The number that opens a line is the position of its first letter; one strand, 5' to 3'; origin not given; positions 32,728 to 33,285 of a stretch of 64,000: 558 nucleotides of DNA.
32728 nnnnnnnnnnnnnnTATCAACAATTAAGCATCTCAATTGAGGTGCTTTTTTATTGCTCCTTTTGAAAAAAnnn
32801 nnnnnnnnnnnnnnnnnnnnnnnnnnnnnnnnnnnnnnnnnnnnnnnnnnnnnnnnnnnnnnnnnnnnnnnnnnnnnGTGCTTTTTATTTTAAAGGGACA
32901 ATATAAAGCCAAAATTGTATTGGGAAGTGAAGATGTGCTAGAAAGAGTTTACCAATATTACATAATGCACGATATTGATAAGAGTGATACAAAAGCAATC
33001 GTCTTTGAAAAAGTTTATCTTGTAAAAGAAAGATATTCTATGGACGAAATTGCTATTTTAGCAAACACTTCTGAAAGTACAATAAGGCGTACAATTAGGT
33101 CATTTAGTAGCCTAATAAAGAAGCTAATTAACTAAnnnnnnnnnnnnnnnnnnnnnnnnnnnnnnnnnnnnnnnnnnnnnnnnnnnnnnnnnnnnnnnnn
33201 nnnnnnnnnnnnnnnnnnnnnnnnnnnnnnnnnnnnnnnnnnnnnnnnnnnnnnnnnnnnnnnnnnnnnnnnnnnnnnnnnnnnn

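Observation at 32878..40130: Signal-peptide-less 2127-aa Rhs toxin behind a sigma-region-4 HTH gene and a holin-like gene: possible holin-assisted export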

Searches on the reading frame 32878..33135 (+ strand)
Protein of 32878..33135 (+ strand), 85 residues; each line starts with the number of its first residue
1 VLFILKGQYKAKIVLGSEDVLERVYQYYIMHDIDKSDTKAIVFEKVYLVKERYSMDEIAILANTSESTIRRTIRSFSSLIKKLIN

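Call 3: search_protein_families(library=pfam, proteins=[window:32878-33135:+], max_evalue=0.1)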
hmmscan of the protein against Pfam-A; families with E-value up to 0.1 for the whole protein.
window:32878-33135:+ (85 aa): 3 families
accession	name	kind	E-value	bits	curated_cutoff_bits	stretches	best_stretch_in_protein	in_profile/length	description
PF13384.12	HTH_23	-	0.0016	18.6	24.6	1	45-76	10-41/50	Homeodomain-like domain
PF08998.16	Epsilon_antitox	-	0.0035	18.1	25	1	17-71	16-67/82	Bacterial epsilon antitoxin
PF23737.1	HTH_71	-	0.086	13.2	27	0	54-73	20-39/50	HTH 3-helical bundle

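Call 4: search_protein_families(library=ncbifam, proteins=[window:32878-33135:+], max_evalue=0.1)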
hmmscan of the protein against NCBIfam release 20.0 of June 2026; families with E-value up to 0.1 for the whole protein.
window:32878-33135:+ (85 aa): 1 family
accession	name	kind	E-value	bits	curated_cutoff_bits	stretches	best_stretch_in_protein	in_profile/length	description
TIGR01884.1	cas_HTH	subfamily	0.0042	16.5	60.2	1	5-75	110-179/202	CRISPR-associated CARF protein Csa3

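Call 5: search_protein_families(library=phrogs, proteins=[window:32878-33135:+], max_evalue=0.1)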
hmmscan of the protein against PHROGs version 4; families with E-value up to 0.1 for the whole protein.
window:32878-33135:+ (85 aa): 3 families
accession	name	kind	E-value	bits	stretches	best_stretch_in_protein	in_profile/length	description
phrog_1558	-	unknown function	0.00043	21.2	1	24-75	108-159/178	-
phrog_32138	-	DNA, RNA and nucleotide metabolism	0.0018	19.1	1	50-77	16-43/54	DNA binding protein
phrog_36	-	transcription regulation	0.025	15.2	1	41-83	146-186/220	transcriptional regulator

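Call 84: search_protein_families(library=padloc, proteins=[window:32878-33135:+], max_evalue=0.01)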
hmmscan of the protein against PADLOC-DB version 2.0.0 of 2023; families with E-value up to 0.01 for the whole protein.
window:32878-33135:+ (85 aa): 3 families
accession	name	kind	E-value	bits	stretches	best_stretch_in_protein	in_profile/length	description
PDLC01044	Csa3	-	0.0011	16.9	1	20-76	121-173/194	Type I-A associated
PDLC01434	CasR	-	0.0024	15.8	1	12-75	106-164/191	"CAS-I,CAS-II,CAS-III,CAS-IV,CAS-V,CAS-VI; associated_signaling"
PDLC01852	CARF3--CARF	-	0.008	14.1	1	21-77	129-182/208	-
